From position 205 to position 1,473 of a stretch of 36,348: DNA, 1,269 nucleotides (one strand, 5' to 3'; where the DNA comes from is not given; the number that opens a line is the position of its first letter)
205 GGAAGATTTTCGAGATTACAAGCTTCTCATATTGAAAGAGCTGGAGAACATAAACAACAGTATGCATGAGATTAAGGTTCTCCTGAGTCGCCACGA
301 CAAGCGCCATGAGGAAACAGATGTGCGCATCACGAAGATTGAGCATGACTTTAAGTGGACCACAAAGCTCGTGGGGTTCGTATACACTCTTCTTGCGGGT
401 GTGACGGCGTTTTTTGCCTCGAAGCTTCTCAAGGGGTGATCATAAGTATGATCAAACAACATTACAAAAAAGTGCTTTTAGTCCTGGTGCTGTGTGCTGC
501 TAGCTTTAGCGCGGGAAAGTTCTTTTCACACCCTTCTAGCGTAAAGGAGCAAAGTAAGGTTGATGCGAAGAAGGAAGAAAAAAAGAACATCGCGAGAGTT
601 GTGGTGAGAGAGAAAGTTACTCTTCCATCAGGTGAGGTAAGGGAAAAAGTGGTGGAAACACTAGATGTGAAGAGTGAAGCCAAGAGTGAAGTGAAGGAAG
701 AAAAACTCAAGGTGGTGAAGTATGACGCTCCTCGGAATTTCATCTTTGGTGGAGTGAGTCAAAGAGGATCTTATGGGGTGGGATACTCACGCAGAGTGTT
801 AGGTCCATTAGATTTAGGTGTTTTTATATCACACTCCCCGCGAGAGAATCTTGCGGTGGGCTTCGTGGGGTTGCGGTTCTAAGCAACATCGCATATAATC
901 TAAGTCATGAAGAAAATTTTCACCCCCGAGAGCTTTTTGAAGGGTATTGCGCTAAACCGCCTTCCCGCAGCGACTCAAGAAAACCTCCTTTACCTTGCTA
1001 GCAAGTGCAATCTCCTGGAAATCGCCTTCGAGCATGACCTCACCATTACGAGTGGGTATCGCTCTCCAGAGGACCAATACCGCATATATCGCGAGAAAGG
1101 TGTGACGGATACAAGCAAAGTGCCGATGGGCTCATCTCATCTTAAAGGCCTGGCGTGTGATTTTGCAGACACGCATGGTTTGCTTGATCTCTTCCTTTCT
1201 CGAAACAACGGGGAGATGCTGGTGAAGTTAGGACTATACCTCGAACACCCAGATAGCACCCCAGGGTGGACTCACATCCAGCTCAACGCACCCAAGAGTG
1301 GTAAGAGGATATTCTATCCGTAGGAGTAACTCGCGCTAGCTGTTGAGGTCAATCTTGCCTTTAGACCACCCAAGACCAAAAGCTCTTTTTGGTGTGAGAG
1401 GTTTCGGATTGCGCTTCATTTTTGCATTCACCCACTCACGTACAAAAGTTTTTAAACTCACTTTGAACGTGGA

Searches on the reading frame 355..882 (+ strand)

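Call 50: search_protein_families(library=phrogs, proteins=[window:355-882:+], max_evalue=0.001)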
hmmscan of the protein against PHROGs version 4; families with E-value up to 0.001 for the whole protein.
window:355-882:+ (175 aa): 0 families

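Call 93: search_protein_families(library=padloc, proteins=[window:355-882:+], max_evalue=0.01)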
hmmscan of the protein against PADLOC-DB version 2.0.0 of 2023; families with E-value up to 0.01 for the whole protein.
window:355-882:+ (175 aa): 0 families

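Call 94: search_protein_families(library=pfam, proteins=[window:355-882:+], max_evalue=0.01)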
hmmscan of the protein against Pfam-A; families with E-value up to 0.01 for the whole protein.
window:355-882:+ (175 aa): 1 family
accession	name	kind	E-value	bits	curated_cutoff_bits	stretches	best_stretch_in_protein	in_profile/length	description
PF03186.18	CobD_Cbib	-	0.007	16.1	34.4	1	34-103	74-142/282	CobD/Cbib protein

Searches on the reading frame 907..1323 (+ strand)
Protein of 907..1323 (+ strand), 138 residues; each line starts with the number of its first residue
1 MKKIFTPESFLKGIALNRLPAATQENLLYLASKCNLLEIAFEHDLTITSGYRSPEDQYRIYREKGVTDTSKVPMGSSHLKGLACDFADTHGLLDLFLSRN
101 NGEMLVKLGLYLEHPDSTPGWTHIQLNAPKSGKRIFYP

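Call 50: search_protein_families(library=phrogs, proteins=[window:907-1323:+], max_evalue=0.001)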
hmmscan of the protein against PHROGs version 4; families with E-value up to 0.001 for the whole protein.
window:907-1323:+ (138 aa): 2 families
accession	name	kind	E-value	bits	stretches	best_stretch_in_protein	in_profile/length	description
phrog_465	-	lysis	1.2e-05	25.8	1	42-87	72-114/292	endolysin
phrog_894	-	lysis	2.4e-05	24.5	1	40-131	84-166/389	endolysin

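Call 76: search_protein_families(library=pfam, proteins=[window:907-1323:+], max_evalue=0.01)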
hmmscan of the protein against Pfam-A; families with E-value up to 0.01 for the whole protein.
window:907-1323:+ (138 aa): 1 family
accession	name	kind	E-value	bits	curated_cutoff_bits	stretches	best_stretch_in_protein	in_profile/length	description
PF02557.22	VanY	-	5.3e-05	23.5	25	1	43-91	24-79/132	D-alanyl-D-alanine carboxypeptidase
